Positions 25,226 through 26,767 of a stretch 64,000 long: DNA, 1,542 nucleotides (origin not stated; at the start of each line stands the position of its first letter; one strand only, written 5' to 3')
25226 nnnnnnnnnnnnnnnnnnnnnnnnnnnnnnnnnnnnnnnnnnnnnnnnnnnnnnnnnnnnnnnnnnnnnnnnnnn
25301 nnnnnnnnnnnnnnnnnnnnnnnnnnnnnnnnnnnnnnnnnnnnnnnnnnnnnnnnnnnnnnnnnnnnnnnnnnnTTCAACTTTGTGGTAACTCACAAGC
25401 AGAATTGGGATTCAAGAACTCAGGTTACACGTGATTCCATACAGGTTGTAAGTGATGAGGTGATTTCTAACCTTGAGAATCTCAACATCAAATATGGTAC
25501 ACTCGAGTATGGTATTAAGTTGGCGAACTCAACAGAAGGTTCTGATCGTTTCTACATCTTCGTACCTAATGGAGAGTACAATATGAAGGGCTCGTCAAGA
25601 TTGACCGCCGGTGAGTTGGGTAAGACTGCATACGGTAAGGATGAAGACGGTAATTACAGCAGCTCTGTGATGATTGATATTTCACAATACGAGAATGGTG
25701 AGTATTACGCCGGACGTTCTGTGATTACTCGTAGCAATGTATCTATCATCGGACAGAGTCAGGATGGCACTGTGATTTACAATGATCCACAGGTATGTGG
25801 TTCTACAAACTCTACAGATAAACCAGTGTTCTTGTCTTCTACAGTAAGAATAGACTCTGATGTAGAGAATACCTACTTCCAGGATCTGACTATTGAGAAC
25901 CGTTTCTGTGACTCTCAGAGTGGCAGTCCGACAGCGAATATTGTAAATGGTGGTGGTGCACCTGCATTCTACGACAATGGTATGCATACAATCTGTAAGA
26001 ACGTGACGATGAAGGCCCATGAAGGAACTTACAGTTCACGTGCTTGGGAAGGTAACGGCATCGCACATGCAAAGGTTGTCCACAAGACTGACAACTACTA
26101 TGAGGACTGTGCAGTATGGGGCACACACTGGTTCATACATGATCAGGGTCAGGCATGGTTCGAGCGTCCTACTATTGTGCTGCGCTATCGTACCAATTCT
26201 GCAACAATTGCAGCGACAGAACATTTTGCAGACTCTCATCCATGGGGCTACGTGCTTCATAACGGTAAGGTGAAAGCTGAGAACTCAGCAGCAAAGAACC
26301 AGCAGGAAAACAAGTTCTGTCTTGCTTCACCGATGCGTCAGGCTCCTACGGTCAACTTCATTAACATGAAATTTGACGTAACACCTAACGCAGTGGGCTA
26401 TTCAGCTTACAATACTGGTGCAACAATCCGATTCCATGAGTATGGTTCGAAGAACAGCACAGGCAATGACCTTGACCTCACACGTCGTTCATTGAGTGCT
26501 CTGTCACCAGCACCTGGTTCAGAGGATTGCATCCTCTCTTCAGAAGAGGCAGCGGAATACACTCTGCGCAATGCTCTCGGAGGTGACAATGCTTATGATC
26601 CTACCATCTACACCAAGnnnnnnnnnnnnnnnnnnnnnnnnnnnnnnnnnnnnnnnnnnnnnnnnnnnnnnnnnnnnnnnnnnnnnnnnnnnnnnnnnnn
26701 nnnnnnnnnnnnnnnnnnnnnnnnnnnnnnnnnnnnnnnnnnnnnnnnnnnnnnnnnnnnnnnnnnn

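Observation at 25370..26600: Paralog 1 keeps the CE8-like scaffold but has lost every catalytic motif, making it a candidate pseudoenzyme or binding module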

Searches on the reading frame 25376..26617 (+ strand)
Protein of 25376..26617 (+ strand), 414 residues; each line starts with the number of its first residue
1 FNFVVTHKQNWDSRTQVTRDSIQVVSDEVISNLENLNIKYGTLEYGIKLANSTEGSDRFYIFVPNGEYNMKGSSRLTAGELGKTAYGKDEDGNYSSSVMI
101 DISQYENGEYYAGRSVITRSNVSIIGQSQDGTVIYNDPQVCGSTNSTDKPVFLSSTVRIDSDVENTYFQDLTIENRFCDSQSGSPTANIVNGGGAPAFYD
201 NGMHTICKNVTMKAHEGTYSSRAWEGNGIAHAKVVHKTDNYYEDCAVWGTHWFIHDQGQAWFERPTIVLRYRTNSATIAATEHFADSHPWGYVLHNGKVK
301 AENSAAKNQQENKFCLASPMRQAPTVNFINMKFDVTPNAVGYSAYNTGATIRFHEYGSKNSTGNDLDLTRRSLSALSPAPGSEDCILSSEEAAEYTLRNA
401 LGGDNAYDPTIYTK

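Call 13: search_solved_structures(query=window:25376-26617:+, max_evalue=10, show_alignments=2)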
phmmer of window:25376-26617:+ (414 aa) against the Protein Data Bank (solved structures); distinct sequences matched with E-value up to 10: 5.
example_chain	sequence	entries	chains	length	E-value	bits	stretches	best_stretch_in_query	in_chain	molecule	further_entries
2nsp_A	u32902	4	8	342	1.2e-06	30.8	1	106-366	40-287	Pectinesterase A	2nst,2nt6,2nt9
2ntb_A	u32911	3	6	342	1.3e-06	30.7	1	106-366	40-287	Pectinesterase A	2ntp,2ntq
1qjv_A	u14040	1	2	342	1.6e-06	30.4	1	106-366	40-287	PECTIN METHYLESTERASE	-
3uw0_A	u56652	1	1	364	4.1e-06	29.1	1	106-365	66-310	pectinesterase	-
8tms_A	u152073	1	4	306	0.0011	21.1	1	105-273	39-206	Pectinesterase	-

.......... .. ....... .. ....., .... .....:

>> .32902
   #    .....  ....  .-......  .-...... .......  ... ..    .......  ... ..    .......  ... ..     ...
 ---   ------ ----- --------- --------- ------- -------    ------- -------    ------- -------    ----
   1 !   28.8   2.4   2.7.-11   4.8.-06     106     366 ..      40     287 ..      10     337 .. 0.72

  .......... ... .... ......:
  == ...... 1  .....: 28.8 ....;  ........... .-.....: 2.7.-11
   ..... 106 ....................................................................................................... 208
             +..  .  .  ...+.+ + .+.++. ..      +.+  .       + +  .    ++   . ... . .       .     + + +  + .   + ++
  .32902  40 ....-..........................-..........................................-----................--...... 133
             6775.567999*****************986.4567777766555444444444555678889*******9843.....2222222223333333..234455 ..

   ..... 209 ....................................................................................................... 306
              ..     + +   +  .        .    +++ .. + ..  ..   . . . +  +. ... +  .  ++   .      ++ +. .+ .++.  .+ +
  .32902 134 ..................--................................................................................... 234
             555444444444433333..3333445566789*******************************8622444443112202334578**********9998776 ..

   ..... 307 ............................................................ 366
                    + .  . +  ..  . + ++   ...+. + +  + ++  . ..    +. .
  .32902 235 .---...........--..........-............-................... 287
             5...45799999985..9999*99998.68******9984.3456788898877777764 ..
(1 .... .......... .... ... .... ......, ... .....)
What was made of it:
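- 25376..26617 (+): CE8 (pectin methylesterase)-type right-handed beta-helix module of P1, residues 3048-3461, catalytically dead. PemA 2nsp/1qjv E 1e-6 (call 13).
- Checked: phmmer against PDB PemA, E 1e-6, pairing GTHWF with GTVDF and LASPM with LGRPW (call 13).
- The pairwise phmmer alignment to PemA shifts the Gln-Asp block because this subfamily has an insertion of about 18 residues (call 13).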

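Call 16: find_homologous_proteins(query=window:25376-26617:+, max_evalue=0.00001)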
Query window:25376-26617:+ (414 aa): 29 proteins with E <= 0.00001 among 2451 candidates.
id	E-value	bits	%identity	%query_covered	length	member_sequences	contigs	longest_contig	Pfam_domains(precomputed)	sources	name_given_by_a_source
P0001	3.6e-61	225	41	74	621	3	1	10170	PF01095.26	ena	-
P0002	5.5e-41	159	41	49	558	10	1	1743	PF01095.26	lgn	-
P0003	6.6e-12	63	27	87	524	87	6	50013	PF01095.26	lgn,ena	-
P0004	9.7e-12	63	26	88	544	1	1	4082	PF13205.13,PF01095.26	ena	-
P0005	1.1e-11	62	26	88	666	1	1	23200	PF13205.13,PF01095.26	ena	-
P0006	3.4e-11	61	26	87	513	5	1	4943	PF01095.26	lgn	-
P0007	3.6e-11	61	27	87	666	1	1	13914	PF13205.13,PF01095.26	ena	-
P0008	4.3e-11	60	26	88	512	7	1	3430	PF01095.26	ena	-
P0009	5.6e-11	60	27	74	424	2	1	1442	PF01095.26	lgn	-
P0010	6.0e-11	60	26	88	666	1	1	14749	PF13205.13,PF01095.26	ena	-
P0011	7.5e-11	60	26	85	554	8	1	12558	PF01095.26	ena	-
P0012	7.8e-11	60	26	88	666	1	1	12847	PF13205.13,PF01095.26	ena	-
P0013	1.0e-10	59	26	87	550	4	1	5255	PF13205.13,PF01095.26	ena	-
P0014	1.2e-10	59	26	87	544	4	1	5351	PF13205.13,PF01095.26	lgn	-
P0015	1.4e-10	59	26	87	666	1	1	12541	PF13205.13,PF01095.26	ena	-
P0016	1.4e-10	59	26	87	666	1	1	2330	PF13205.13,PF01095.26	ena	-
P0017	1.5e-10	59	26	87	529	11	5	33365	PF01095.26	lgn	-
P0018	2.2e-10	58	26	87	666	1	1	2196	PF13205.13,PF01095.26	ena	-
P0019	3.2e-10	58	26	88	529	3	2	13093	PF13205.13,PF01095.26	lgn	-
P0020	7.5e-10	56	26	88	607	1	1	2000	PF13205.13,PF01095.26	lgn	-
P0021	9.2e-10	56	27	76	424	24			PF01095.26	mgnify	mgnify:FL=1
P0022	4.1e-9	54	25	87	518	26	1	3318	PF01095.26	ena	-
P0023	1.2e-8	52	25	87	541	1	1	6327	PF01095.26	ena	-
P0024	1.3e-8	52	27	71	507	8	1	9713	PF01095.26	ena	-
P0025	1.4e-8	52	27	71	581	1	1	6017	PF01095.26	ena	-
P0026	1.5e-8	52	28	70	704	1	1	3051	PF01095.26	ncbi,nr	ncbi:MAG: pectin esterase, partial [Duncaniella sp.]|nr:pectin esterase [Duncaniella sp.]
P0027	2.1e-7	48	25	90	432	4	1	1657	PF01095.26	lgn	-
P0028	2.7e-6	45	26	70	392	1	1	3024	PF01095.26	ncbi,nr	ncbi:MAG: pectin esterase, partial [Duncaniella sp.]|nr:pectin esterase [Duncaniella sp.]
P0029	3.1e-6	44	28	73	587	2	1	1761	PF01095.26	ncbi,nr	ncbi:pectinesterase family protein, partial [Salmonella enterica]|nr:pectinesterase family protein [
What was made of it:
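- Tried and rejected: Word-indexed protein search with the P1 module (call 16).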

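Call 18: find_related_loci(query=A1, collection=genome_contigs, flank=10000)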
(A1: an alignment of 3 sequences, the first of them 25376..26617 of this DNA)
Query A1 (414 aa) in genome_contigs; peptide patterns used: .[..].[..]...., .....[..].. (x = any residue, [..] = any of these).
127 stretches matched a pattern; 33 encode a relative of the query (tblastn E <= 1e-3); 33 distinct loci.
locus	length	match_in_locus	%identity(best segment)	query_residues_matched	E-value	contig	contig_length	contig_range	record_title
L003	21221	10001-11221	54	1-413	2e-152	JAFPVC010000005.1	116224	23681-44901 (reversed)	MAG: Prevotella sp. isolate RGIG1502 Goat_Abomasum-2__c29282, whole genome shotgun sequence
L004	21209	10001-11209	44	1-414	6e-106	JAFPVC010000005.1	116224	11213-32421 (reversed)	MAG: Prevotella sp. isolate RGIG1502 Goat_Abomasum-2__c29282, whole genome shotgun sequence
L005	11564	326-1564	55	1-414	1e-147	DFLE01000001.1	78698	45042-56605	MAG TPA_asm: Prevotellaceae bacterium UBA3627 UBA3627_contig_7650, whole genome shotgun sequence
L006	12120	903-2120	45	1-413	3e-119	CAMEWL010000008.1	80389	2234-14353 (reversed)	MAG: uncultured Prevotellaceae bacterium isolate SRR11489746_bin.78_metaWRAP_v1.3_MAG genome assembly, contig: ERZ114667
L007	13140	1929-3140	45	1-413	2e-117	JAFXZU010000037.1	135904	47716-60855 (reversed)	MAG: Prevotella sp. isolate RGIG6895 Sheep_Rumen-5__c1293488, whole genome shotgun sequence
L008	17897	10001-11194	38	1-414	5e-74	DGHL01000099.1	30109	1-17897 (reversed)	MAG TPA_asm: Prevotellaceae bacterium UBA3849 UBA3849_contig_16326, whole genome shotgun sequence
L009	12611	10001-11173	37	2-414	4e-70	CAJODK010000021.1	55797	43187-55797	uncultured Prevotella sp. isolate Red_deer_1_mag_186 genome assembly, contig: scaffold_1182, whole genome shotgun sequen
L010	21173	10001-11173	38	2-414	2e-68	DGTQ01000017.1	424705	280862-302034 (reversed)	MAG TPA_asm: Prevotellaceae bacterium UBA4332 UBA4332_contig_228, whole genome shotgun sequence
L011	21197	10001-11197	36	2-414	2e-68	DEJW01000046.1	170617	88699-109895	MAG TPA_asm: Prevotellaceae bacterium UBA2738 UBA2738_contig_1847, whole genome shotgun sequence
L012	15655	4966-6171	36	1-414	3e-68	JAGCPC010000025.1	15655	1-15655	MAG: Prevotella sp. isolate RGIG9994 Yak_Reticulum-4__c67326, whole genome shotgun sequence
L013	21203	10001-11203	36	2-414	1e-67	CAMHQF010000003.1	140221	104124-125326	MAG: uncultured Prevotellaceae bacterium isolate SRR11784282_bin.6_metaWRAP_v1.3_MAG genome assembly, contig: ERZ1220294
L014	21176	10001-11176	36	1-413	2e-67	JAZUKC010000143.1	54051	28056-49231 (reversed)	MAG: Prevotella sp. isolate T1900045249_TH20190019.MAGScoT_cleanbin_000067 SGB_5735_k141_4976677, whole genome shotgun s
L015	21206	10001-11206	36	1-414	2e-67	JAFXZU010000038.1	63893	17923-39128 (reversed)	MAG: Prevotella sp. isolate RGIG6895 Sheep_Rumen-5__c1343102, whole genome shotgun sequence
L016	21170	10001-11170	35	1-413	1e-65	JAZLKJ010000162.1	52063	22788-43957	MAG: Prevotella sp. isolate T1900044959_TA20190016.MAGScoT_cleanbin_000063 SGB_3916_k141_141847, whole genome shotgun se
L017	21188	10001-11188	36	2-413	9e-65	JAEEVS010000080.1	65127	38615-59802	MAG: Prevotella sp. isolate Tb.RUG.46 k141_7646983_flag=0_multi=27.9933_len=65127, whole genome shotgun sequence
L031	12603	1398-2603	48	1-414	3e-123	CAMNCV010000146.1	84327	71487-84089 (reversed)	MAG: uncultured Prevotellaceae bacterium isolate SRR873599_bin.37_metaWRAP_v1.3_MAG genome assembly, contig: ERZ1756080.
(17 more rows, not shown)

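Call 36: search_protein_representatives(protein=window:25376-26617:+)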
Query: 414 residues. Proteins with E-value up to 0.001 (for the whole library): 353; up to 1e-10: 203; up to 1e-30: 68. The best 150 are listed.
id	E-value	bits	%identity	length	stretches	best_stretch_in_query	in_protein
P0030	3.9e-275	928.2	98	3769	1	1-414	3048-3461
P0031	4.8e-136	470.2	57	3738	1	1-414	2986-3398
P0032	4.1e-131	453.9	55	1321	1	1-413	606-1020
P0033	3.2e-121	421.4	55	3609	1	1-413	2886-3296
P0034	8.1e-110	383.8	48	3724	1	1-413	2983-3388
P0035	2.2e-106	372.5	49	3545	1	1-413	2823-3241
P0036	4.3e-95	335.3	50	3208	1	1-414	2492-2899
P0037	6.9e-93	328.1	48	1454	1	1-413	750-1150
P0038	9.3e-93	327.6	47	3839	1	1-414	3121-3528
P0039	3.3e-88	312.6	46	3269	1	1-414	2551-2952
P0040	6.1e-87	308.5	45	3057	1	1-414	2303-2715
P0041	3.4e-77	276.4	37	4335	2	41-411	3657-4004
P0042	3.7e-66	240.0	35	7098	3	2-413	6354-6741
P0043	3.7e-62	226.8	36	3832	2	41-413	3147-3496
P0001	1.1e-61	225.2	44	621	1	109-413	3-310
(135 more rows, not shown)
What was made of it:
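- Tried and rejected: The exhaustive representative search (call 36) and the genome scan (call 18) were needed.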

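Call 40: predict_structure(alignment_id=A2)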
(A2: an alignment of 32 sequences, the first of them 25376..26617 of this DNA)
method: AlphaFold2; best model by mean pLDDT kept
length: 414 residues; sequences in the alignment: 32
mean_pLDDT: 76.0   pTM: 0.82
mean pLDDT of the five models: 76.0, 75.2, 72.9, 72.8, 68.9
residues with pLDDT >= 90: 129; 70-90: 132; 50-70: 116; < 50: 37
segments of 3 or more residues with pLDDT < 50: 12-21, 104-109, 146-148, 184-186, 379-381
pLDDT, mean of each block of 10 residues (from residue 1): 52 44 60 74 87 88 89 61 55 52 50 78 92 83 52 80 92 81 50 77 93 90 61 69 94 86 96 87 67 95 94 87 77 93 65 85 88 55 74 89 75 67
secondary structure, 60 per line:
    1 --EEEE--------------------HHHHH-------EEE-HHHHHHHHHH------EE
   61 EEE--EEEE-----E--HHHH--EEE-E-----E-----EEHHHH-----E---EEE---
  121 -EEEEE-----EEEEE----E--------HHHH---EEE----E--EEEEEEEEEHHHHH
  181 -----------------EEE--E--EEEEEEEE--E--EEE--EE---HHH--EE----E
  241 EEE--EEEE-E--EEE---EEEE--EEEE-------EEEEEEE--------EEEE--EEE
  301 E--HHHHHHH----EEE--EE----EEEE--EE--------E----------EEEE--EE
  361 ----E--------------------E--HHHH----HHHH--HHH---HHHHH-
elements in order: E3-6 H27-31 E39-41 H43-52 E59-63 E66-69 H78-81 E84-86 H102-105 E115-117 E122-126 E132-136 H150-153 E157-159 E167-175 H176-180 E198-200 E206-213 E219-221 E240-243 E246-249 E254-256 E260-263 E266-269 E277-283 E292-295 E298-301 H304-310 E315-317 E326-329 E353-356 H389-392 H397-400 H409-413
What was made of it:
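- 25376..26617 (+): AF2 pLDDT 76, pTM 0.82 (call 40).
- On CE8 / Pfam PF01095 pectinesterase (homology): AF2 model has pLDDT 76 and pTM 0.82 (call 40).
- The AF2 model has pTM 0.82 (call 40).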

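Call 43: fold_search(model_id=the predicted structure, library=pdb)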
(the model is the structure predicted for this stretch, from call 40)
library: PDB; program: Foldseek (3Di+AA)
matches with E <= 10: 282; with E <= 0.001: 16
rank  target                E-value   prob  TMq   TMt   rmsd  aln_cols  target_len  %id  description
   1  2nsp_A                8.8e-13  1.00  0.58  0.69   4.6       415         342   21  Crystal structure of pectin methylesterase D178A mutant in complex with hexasaccharide I (released 2007-09-18)
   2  2ntb_A                2.9e-12  1.00  0.55  0.66   5.1       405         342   21  Crystal structure of pectin methylesterase in complex with hexasaccharide V (released 2007-09-18)
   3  1qjv_A                3.7e-12  1.00  0.58  0.69   4.6       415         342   21  Pectin methylesterase PemA from Erwinia chrysanthemi (released 2000-07-14)
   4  3uw0                  1.0e-10  1.00  0.55  0.70   5.1       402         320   19  Pectin methylesterase from Yersinia enterocolitica (released 2012-02-08)
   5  8tne_C                2.2e-10  1.00  0.56  0.69   6.3       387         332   16  Crystal structure of bacterial pectin methylesterase Pme8A from rumen Butyrivibrio (released 2023-08-16)
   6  8tne_A                3.0e-10  1.00  0.56  0.68   6.5       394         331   18  Crystal structure of bacterial pectin methylesterase Pme8A from rumen Butyrivibrio (released 2023-08-16)
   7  8tne_B                5.3e-10  1.00  0.54  0.66   5.2       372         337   17  Crystal structure of bacterial pectin methylesterase Pme8A from rumen Butyrivibrio (released 2023-08-16)
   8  5c1e                  2.1e-09  1.00  0.47  0.63  11.6       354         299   16  Crystal Structure of the Pectin Methylesterase from Aspergillus niger in Penultimately Deglycosylated Form (N-acetylgluc (released 2015-07-01)
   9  1xg2_A                4.0e-09  1.00  0.55  0.70   6.0       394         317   14  Crystal structure of the complex between pectin methylesterase and its inhibitor protein (released 2005-03-22)
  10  5c1c                  6.0e-09  1.00  0.45  0.61  11.8       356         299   16  Crystal Structure of the Pectin Methylesterase from Aspergillus niger in Deglycosylated Form (released 2015-07-01)
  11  8tms_A                1.3e-08  1.00  0.49  0.69   8.0       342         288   18  Crystal structure of bacterial pectin methylesterase PmeC2 from rumen Butyrivibrio (released 2023-08-16)
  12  1gq8                  3.9e-08  1.00  0.57  0.73   5.5       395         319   12  Pectin methylesterase from Carrot (released 2002-04-18)
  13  3grh                  5.6e-08  1.00  0.53  0.55   5.7       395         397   13  Crystal structure of escherichia coli ybhc (released 2009-04-07)
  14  9mm2                  3.6e-07  1.00  0.52  0.51   5.6       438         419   12  Crystal structure of bacterial pectin methylesterase PmeC5 from B. fibrisolvens D1T (released 2025-01-15)
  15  4pmh                  6.0e-07  1.00  0.50  0.57   7.9       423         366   14  The structure of rice weevil pectin methyl esterase (released 2014-11-12)
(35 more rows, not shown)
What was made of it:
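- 25376..26617 (+): Foldseek top 15 hits all CE8 (call 43).
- On CE8 / Pfam PF01095 pectinesterase (homology): The Foldseek top 15 PDB hits are all CE8, with 2nsp at E 9e-13 and target-normalised TM 0.55-0.73 across the 15 (call 43).
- Checked: An AlphaFold2 model whose 15 best PDB matches are all CE8 enzymes (calls 40, 43).
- The best PDB matches are PemA, Pme8A and carrot PME, TM 0.66-0.73 (call 43). The fold and the cleft-bearing scaffold are retained (calls 40, 43).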

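Call 49: search_protein_families(library=pfam, proteins=[window:25376-26617:+], max_evalue=10)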
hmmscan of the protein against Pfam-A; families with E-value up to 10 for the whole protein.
window:25376-26617:+ (414 aa): 2 families
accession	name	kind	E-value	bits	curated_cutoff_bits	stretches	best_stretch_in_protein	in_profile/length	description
PF01095.25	Pectinesterase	-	3.2e-11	43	27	1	234-402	132-296/298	Pectinesterase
PF25039.1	BLTP1_M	-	0.019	12.6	27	1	120-188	295-363/1483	BLTP1-like family middle region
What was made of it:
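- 25376..26617 (+): PF01095, 43 bits, E 3e-11 on the isolated module (call 49).
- On CE8 / Pfam PF01095 pectinesterase (homology): The isolated module scores 43 bits against a cut-off of 27, E 3.2e-11, over profile positions 132-296 (call 49).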

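Call 55: find_related_loci(query=window:25376-26617:+, collection=metagenome_contigs, flank=3000)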
Query window:25376-26617:+ (414 aa) in metagenome_contigs; peptide patterns used: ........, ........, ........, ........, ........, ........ (x = any residue, [..] = any of these).
75 stretches matched a pattern; 4 encode a relative of the query (tblastn E <= 1e-3); 4 distinct loci.
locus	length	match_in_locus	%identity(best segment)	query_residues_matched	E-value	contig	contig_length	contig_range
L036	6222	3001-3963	34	55-413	7e-56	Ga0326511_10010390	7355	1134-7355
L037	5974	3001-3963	34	55-413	7e-56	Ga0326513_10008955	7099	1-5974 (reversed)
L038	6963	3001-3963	32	55-413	2e-50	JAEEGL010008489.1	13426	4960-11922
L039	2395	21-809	33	117-413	3e-44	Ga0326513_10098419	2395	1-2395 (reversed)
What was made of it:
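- Tried and rejected: Metagenome scan for close P1 relatives (call 55).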

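Call 74: find_encoding_contigs(protein=P0030, flank=200, max_places=2)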
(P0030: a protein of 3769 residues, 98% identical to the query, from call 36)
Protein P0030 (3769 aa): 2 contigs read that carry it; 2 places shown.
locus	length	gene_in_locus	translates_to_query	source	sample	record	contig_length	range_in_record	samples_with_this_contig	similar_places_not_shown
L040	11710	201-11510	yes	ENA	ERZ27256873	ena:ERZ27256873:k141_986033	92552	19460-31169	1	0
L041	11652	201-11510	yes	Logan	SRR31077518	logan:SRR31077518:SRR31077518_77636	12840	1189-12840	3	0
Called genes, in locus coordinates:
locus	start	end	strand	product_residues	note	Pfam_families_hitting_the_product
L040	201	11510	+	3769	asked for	PF13287:Fn3_assoc, PF13290:CHB_HEX_C_1, PF01095:Pectinesterase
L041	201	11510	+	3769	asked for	PF13287:Fn3_assoc, PF13290:CHB_HEX_C_1, PF01095:Pectinesterase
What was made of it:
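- On CE8 / Pfam PF01095 pectinesterase (homology): Precomputed Pfam lists PF01095 for the near-identical P0030 (call 74).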
